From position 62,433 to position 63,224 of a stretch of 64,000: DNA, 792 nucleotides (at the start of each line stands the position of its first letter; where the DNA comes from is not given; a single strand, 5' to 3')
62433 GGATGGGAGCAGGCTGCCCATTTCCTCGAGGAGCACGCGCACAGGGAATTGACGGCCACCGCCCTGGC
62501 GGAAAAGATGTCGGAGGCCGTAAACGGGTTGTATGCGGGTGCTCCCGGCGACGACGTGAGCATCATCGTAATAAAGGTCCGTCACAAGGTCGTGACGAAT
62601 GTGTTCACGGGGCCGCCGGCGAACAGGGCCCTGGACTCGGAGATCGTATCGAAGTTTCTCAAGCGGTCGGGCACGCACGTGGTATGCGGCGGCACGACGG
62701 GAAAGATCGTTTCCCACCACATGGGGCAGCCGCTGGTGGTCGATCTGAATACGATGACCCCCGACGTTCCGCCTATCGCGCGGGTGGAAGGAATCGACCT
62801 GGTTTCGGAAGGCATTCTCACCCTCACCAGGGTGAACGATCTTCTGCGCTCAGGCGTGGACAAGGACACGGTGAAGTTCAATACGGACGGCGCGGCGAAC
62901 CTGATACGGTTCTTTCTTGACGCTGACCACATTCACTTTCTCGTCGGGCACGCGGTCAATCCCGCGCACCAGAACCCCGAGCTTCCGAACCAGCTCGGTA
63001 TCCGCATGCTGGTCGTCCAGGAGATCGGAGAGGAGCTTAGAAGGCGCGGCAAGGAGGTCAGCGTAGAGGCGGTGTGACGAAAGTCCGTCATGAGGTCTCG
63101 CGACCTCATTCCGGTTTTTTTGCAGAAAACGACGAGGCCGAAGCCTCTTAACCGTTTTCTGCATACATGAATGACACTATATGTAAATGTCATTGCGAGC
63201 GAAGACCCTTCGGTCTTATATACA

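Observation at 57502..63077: CODH operon translationally fused to a ferredoxin, PAS sensor and PP2C phosphatase regulatory module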

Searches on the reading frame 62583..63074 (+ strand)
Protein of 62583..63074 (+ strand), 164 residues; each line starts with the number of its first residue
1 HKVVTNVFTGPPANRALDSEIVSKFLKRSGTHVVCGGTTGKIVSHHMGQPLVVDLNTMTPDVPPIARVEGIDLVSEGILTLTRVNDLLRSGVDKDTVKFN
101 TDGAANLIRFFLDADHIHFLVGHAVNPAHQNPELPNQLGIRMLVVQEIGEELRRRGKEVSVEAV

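Call 25: search_protein_representatives(protein=window:62583-63074:+)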
Query: 164 residues. Proteins with E-value up to 0.001 (for the whole library): 932; up to 1e-10: 604; up to 1e-30: 19. The best 150 are listed.
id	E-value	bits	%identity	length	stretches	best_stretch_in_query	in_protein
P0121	3.9e-63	228.5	63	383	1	1-163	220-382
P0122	1.5e-45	171.4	53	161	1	6-162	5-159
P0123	4.2e-42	160.2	61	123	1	43-164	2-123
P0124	2.1e-40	154.7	48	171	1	7-164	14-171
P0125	7.8e-38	146.3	46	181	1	4-161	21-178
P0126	8.2e-38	146.3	46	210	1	6-162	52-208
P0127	3.2e-37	144.3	43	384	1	6-161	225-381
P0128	6.8e-36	140.0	48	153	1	18-162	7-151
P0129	1.2e-34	136.0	50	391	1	6-162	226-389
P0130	2.1e-34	135.2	45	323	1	6-162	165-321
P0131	2.4e-34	135.0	44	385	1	8-161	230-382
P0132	1.0e-33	132.9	45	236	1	7-161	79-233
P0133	1.1e-32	129.6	45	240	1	7-161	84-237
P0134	2.5e-32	128.5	42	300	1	5-161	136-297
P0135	1.0e-31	126.5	45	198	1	7-155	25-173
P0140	1.7e-30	122.5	46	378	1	7-162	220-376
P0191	2.7e-25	105.6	37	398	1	8-160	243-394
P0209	2.1e-24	102.7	33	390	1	6-162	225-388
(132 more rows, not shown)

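Call 33: find_homologous_proteins(query=P0209)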
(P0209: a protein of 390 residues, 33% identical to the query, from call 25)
Query P0209 (390 aa): 3935 proteins with E <= 0.001 among 8000 candidates; the best 120 are listed.
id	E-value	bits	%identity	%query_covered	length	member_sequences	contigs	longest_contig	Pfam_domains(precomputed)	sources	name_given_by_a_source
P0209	7.9e-252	853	100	100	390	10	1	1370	PF07228.18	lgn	-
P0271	5.3e-245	830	96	100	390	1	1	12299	PF07228.18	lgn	-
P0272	3.6e-243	824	96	100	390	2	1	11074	PF07228.18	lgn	-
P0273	2.6e-240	815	95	100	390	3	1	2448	PF07228.18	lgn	-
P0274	6.3e-235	797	92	100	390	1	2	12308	PF07228.18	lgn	-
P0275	3.8e-232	788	91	100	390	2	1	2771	PF07228.18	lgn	-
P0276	1.1e-216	737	84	100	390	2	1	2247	PF07228.18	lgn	-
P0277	2.7e-151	522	57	100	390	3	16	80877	PF07228.18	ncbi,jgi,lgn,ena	jgi:hypothetical protein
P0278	1.5e-150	520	60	100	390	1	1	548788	PF07228.18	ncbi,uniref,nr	ncbi:SpoIIE family protein phosphatase [Clostridium rectalis]|uniref:SpoIIE family protein phosphata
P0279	9.4e-150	517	57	100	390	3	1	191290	PF07228.18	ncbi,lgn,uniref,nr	ncbi:SpoIIE family protein phosphatase [Clostridium lundense]|uniref:SpoIIE family protein phosphata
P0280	2.0e-149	516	60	100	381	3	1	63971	PF07228.18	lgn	-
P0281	7.0e-148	511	58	100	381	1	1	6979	PF07228.18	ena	-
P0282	6.4e-147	508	56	100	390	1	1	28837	PF07228.18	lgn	-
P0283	2.0e-145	503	57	100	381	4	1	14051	PF07228.18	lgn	-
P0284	2.2e-145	503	58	99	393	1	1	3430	PF07228.18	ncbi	-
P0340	1.1e-137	477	55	100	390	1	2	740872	PF07228.18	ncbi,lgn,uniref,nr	ncbi:SpoIIE family protein phosphatase [Clostridium magnum]|uniref:Stage II sporulation protein SpoI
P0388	2.9e-131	456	52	100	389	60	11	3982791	PF07228.18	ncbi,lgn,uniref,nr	ncbi:SpoIIE family protein phosphatase [Clostridium botulinum]|uniref:SpoIIE family protein phosphat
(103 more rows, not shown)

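Call 34: find_encoding_contigs(protein=P0388, flank=8000, max_places=1)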
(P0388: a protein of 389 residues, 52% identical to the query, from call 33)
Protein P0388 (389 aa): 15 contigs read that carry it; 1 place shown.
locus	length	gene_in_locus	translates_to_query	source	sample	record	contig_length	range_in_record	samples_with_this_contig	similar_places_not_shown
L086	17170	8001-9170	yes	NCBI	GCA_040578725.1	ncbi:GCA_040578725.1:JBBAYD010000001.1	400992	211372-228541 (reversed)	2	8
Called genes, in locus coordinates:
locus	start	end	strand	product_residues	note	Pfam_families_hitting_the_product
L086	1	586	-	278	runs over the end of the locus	PF00795:CN_hydrolase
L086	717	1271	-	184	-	-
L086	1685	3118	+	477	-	PF00999:Na_H_Exchanger, PF02080:TrkA_C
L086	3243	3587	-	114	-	PF02627:CMD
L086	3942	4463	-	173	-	PF00583:Acetyltransf_1, PF13673:Acetyltransf_10, PF13508:Acetyltransf_7, PF08445:FR47 (weak)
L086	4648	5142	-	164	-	PF00581:Rhodanese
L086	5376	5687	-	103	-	PF01906:YbjQ_1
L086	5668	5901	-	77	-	-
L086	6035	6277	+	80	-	PF01257:2Fe-2S_thioredx (weak)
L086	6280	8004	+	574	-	PF12838:Fer4_7, PF13187:Fer4_9 (weak), PF13237:Fer4_10, PF14697:Fer4_21 (weak), PF25160:LdpA_Fe-S-bd, PF00037:Fer4 (weak), PF02906:Fe_hyd_lg_C, PF04060:FeS, +2 more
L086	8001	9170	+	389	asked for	PF07228:SpoIIE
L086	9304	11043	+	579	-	PF12837:Fer4_6 (faint), PF12838:Fer4_7, PF13187:Fer4_9 (weak), PF13237:Fer4_10, PF14697:Fer4_21 (weak), PF00037:Fer4 (weak), PF02906:Fe_hyd_lg_C, PF04060:FeS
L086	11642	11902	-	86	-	-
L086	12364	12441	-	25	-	-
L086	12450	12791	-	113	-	-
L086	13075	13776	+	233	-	PF05857:TraX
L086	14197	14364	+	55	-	-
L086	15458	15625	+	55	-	-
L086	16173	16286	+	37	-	-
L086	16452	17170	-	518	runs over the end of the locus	PF02463:SMC_N (weak), PF03193:RsgA_GTPase (faint), PF25199:nSTAND_NTPase5 (faint), PF00005:ABC_tran, PF13304:AAA_21 (faint), PF13555:AAA_29 (faint), PF12848:ABC_tran_Xtn, PF00005:ABC_tran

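Call 35: find_encoding_contigs(protein=P0340, flank=8000, max_places=1)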
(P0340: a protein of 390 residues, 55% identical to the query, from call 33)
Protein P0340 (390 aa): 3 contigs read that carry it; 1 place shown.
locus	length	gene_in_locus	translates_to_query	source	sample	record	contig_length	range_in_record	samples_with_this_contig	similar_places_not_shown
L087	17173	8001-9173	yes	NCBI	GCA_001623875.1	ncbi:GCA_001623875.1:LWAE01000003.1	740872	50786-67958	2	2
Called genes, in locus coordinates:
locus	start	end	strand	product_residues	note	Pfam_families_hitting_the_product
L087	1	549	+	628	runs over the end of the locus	PF27449:LtaS_N, PF00884:Sulfatase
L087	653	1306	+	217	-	PF00702:Hydrolase, PF08282:Hydrolase_3 (faint), PF12710:HAD, PF13419:HAD_2, PF13242:Hydrolase_like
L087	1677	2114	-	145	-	-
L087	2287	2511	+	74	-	PF01734:Patatin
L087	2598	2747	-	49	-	-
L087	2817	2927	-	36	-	-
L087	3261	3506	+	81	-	-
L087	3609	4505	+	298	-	PF07885:Ion_trans_2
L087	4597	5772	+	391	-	PF01411:tRNA-synt_2c, PF02272:DHHA1 (faint), PF07973:tRNA_SAD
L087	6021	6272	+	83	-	PF01257:2Fe-2S_thioredx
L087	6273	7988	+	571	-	PF00037:Fer4 (faint), PF12838:Fer4_7 (weak), PF13187:Fer4_9 (weak), PF13237:Fer4_10, PF14697:Fer4_21, PF25160:LdpA_Fe-S-bd (weak), PF02906:Fe_hyd_lg_C, PF04060:FeS, +1 more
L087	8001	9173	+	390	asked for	PF07228:SpoIIE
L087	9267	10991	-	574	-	PF00111:Fer2 (weak), PF13510:Fer2_4, PF10588:NADH-G_4Fe-4S_3, PF22117:Fer4_Nqo3 (weak), PF12838:Fer4_7, PF13187:Fer4_9 (weak), PF02906:Fe_hyd_lg_C, PF02256:Fe_hyd_SSU, +3 more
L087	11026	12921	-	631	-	PF01257:2Fe-2S_thioredx (weak), PF01512:Complex1_51K, PF10589:NADH_4Fe-4S, PF14697:Fer4_21, PF00037:Fer4 (weak)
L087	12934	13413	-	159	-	PF01257:2Fe-2S_thioredx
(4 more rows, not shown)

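Call 46: predict_structure(alignment_id=A2)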
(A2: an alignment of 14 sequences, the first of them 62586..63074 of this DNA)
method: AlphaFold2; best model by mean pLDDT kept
length: 163 residues; sequences in the alignment: 14
mean_pLDDT: 88.8   pTM: 0.85
mean pLDDT of the five models: 88.8, 87.7, 86.4, 86.0, 85.7
residues with pLDDT >= 90: 114; 70-90: 32; 50-70: 5; < 50: 12
segments of 3 or more residues with pLDDT < 50: 126-137
pLDDT, mean of each block of 10 residues (from residue 1): 94 91 97 95 97 86 92 93 94 88 95 97 59 52 94 97 90
secondary structure, 60 per line:
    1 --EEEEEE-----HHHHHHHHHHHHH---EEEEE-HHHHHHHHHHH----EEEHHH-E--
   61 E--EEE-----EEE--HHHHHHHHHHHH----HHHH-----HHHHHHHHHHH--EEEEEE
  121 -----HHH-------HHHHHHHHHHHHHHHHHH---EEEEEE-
elements in order: E3-8 H14-26 E30-34 H36-46 E51-53 E64-66 E72-74 H77-88 H93-96 H102-112 E115-120 H136-153 E157-162

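Call 59: search_protein_families(library=pfam, proteins=[L086:6280-8004:+, L086:9304-11043:+, window:62583-63074:+], max_evalue=0.01)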
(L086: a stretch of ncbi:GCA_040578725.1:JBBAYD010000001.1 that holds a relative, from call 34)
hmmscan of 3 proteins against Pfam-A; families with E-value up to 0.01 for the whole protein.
L086:6280-8004:+ (574 aa): 16 families
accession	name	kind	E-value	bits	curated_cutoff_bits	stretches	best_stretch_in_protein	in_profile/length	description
PF02906.19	Fe_hyd_lg_C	-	1.2e-55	189.3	22.1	1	73-299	2-245/245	Iron only hydrogenase large subunit, C-terminal domain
PF12838.12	Fer4_7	-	4.5e-08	33.9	27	1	10-54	1-52/52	4Fe-4S dicluster domain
PF13237.11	Fer4_10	-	4.5e-08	33.3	25.5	1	10-51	8-53/53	4Fe-4S dicluster domain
PF25160.1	LdpA_Fe-S-bd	-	5.6e-08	32.9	27.6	1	14-53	5-41/49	LdpA Fe-S cluster-binding domain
PF00037.32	Fer4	-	6.1e-08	32.6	21.1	2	34-54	2-22/24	4Fe-4S binding domain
PF04060.18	FeS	-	7.2e-08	32.5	23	1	374-402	4-32/33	Putative Fe-S cluster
PF14697.11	Fer4_21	-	5e-07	30.2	35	1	9-52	6-53/59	4Fe-4S dicluster domain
PF12837.12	Fer4_6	-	6.4e-07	29.5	25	2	33-52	2-21/24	4Fe-4S binding domain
PF13187.11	Fer4_9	-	2.9e-06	27.6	27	1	10-54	1-51/52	4Fe-4S dicluster domain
PF12797.12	Fer4_2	-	1.5e-05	25.1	24.5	1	34-51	4-21/22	4Fe-4S binding domain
PF13484.11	Fer4_16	-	2.8e-05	25.2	30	2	10-29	1-20/66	4Fe-4S double cluster binding domain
PF00989.32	PAS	-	0.00016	22.1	22.6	1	415-469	5-59/113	PAS fold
PF13426.13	PAS_9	-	0.00022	21.9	27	1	422-510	2-102/103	PAS domain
PF13459.11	Fer4_15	-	0.002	19.3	22.4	0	38-66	6-34/66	4Fe-4S single cluster domain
PF13183.11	Fer4_8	-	0.003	18.5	27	0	38-67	3-32/68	4Fe-4S dicluster domain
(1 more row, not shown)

L086:9304-11043:+ (579 aa): 14 families
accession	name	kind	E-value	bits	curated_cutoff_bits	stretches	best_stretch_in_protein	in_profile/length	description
PF02906.19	Fe_hyd_lg_C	-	2.4e-59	201.4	22.1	1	72-299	1-245/245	Iron only hydrogenase large subunit, C-terminal domain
PF13237.11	Fer4_10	-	3e-08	33.9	25.5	1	6-51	4-53/53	4Fe-4S dicluster domain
PF04060.18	FeS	-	4.6e-08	33.1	23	1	381-409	4-32/33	Putative Fe-S cluster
PF12838.12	Fer4_7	-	9.3e-08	32.9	27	1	10-54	1-52/52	4Fe-4S dicluster domain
PF00037.32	Fer4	-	4.8e-07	29.8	21.1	1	34-55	2-23/24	4Fe-4S binding domain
PF13187.11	Fer4_9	-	9.5e-07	29.2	27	1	10-54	1-51/52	4Fe-4S dicluster domain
PF14697.11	Fer4_21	-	2.3e-06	28.1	35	1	7-52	4-53/59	4Fe-4S dicluster domain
PF12837.12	Fer4_6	-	4.3e-06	26.9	25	2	34-52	3-21/24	4Fe-4S binding domain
PF25160.1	LdpA_Fe-S-bd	-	1.5e-05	25.1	27.6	1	14-56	5-44/49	LdpA Fe-S cluster-binding domain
PF13426.13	PAS_9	-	2.5e-05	24.9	27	1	429-518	2-103/103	PAS domain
PF13484.11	Fer4_16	-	9.2e-05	23.6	30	0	10-41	1-30/66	4Fe-4S double cluster binding domain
PF00989.32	PAS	-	9.6e-05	22.8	22.6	1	423-478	6-61/113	PAS fold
PF22117.2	Fer4_Nqo3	-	0.00033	21.2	27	1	34-54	5-25/67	NADH-quinone oxidoreductase subunit 3, ferredoxin-like domain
PF12797.12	Fer4_2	-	0.0011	19.3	24.5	1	35-51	5-21/22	4Fe-4S binding domain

window:62583-63074:+ (164 aa): 0 families

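Call 68: find_homologous_proteins(query=P0191)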
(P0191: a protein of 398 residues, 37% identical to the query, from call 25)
Query P0191 (398 aa): 6476 proteins with E <= 0.001 among 8000 candidates; the best 120 are listed.
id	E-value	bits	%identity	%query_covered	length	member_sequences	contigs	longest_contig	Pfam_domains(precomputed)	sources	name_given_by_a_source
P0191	9.4e-261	882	100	100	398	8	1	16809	PF07228.18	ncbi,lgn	-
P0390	3.4e-214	729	81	100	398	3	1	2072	PF07228.18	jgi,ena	-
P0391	7.5e-205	698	78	100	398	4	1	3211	PF07228.18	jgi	jgi:hypothetical protein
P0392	1.4e-204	697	78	100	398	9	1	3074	PF07228.18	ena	-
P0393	3.2e-204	696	78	100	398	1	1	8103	PF07228.18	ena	-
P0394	1.7e-158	546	64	99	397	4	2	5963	PF07228.18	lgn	-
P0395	4.8e-155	534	62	99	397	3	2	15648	PF07228.18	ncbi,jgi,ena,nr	ncbi:MAG: SpoIIE family protein phosphatase [Lentisphaerae bacterium]|nr:SpoIIE family protein phosp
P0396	5.0e-151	521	62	99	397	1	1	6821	PF07228.18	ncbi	-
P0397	1.4e-149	516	61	99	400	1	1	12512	PF07228.18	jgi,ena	jgi:hypothetical protein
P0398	1.2e-148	513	61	99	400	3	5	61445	PF07228.18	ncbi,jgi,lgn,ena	jgi:hypothetical protein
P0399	5.3e-145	501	59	99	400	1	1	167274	PF07228.18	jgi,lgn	jgi:hypothetical protein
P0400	1.0e-143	497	59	99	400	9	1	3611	PF07228.18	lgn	-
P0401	9.0e-143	494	60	100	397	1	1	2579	PF07228.18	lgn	-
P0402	3.4e-142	492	55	99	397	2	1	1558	PF07228.18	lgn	-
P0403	2.2e-140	486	57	99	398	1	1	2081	PF07228.18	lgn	-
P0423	1.6e-125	437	54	97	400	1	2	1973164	PF07228.18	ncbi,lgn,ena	-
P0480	1.0e-122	428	51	98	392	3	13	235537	PF07228.18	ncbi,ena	-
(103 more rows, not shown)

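Call 69: find_encoding_contigs(protein=P0191, flank=8000, max_places=1)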
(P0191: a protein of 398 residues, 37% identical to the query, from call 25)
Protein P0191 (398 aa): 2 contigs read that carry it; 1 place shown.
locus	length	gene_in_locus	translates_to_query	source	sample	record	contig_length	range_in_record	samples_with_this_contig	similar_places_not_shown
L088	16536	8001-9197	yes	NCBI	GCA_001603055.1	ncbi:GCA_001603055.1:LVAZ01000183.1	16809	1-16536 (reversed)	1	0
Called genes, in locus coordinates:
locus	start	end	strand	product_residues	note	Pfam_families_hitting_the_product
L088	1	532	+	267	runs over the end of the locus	?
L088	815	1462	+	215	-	PF06971:Put_DNA-bind_N, PF02629:CoA_binding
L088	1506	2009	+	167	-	PF01257:2Fe-2S_thioredx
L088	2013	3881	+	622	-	PF01512:Complex1_51K, PF10531:SLBB (weak), PF10589:NADH_4Fe-4S, PF00037:Fer4 (weak), PF12838:Fer4_7 (weak), PF13187:Fer4_9 (weak), PF13237:Fer4_10 (weak), PF00037:Fer4 (weak), +1 more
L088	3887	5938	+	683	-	PF13510:Fer2_4, PF10588:NADH-G_4Fe-4S_3, PF12838:Fer4_7, PF13183:Fer4_8 (weak), PF14697:Fer4_21 (weak), PF22117:Fer4_Nqo3 (weak), PF02906:Fe_hyd_lg_C, PF02256:Fe_hyd_SSU, +2 more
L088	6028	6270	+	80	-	PF01257:2Fe-2S_thioredx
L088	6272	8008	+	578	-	PF12838:Fer4_7, PF13187:Fer4_9 (weak), PF13237:Fer4_10, PF14697:Fer4_21, PF25160:LdpA_Fe-S-bd (weak), PF00037:Fer4 (weak), PF02906:Fe_hyd_lg_C, PF04060:FeS, +2 more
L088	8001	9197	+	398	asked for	PF07228:SpoIIE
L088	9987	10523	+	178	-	-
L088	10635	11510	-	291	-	PF08450:SGL, PF01436:NHL (faint)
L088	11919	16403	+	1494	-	PF07694:5TM-5TMR_LYT, PF00989:PAS, PF08448:PAS_4, PF13426:PAS_9, PF00989:PAS, PF08447:PAS_3, PF08448:PAS_4, PF13185:GAF_2, +9 more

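Call 70: find_encoding_contigs(protein=P0423, flank=8000, max_places=1)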
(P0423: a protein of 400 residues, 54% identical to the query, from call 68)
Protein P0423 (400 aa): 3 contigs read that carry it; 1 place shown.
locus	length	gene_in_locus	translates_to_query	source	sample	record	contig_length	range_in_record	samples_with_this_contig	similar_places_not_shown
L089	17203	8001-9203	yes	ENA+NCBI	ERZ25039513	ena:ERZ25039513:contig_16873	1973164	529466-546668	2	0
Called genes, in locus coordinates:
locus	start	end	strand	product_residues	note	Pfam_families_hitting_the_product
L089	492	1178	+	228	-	PF06971:Put_DNA-bind_N, PF02629:CoA_binding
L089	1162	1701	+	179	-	PF01257:2Fe-2S_thioredx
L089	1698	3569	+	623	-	PF01257:2Fe-2S_thioredx, PF01512:Complex1_51K, PF10589:NADH_4Fe-4S, PF00037:Fer4 (weak), PF12838:Fer4_7 (weak), PF13187:Fer4_9 (weak), PF13237:Fer4_10 (weak), PF14697:Fer4_21 (weak), +3 more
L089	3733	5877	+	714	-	PF13510:Fer2_4, PF10588:NADH-G_4Fe-4S_3, PF13237:Fer4_10 (faint), PF00037:Fer4 (faint), PF12838:Fer4_7 (weak), PF22117:Fer4_Nqo3 (weak), PF02906:Fe_hyd_lg_C, PF02256:Fe_hyd_SSU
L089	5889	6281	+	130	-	PF01257:2Fe-2S_thioredx (weak)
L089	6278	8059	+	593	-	PF12838:Fer4_7 (weak), PF13187:Fer4_9 (weak), PF13237:Fer4_10, PF14697:Fer4_21 (weak), PF00037:Fer4 (weak), PF12837:Fer4_6 (weak), PF02906:Fe_hyd_lg_C, PF04060:FeS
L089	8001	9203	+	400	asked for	PF07228:SpoIIE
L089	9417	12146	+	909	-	PF00132:Hexapep (weak)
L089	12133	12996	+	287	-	PF00132:Hexapep (weak)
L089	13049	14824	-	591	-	PF07602:DUF1565 (faint), PF22842:Pel9A-like_beta_helix, PF13229:Beta_helix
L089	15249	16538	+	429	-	PF00330:Aconitase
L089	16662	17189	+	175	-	PF00694:Aconitase_C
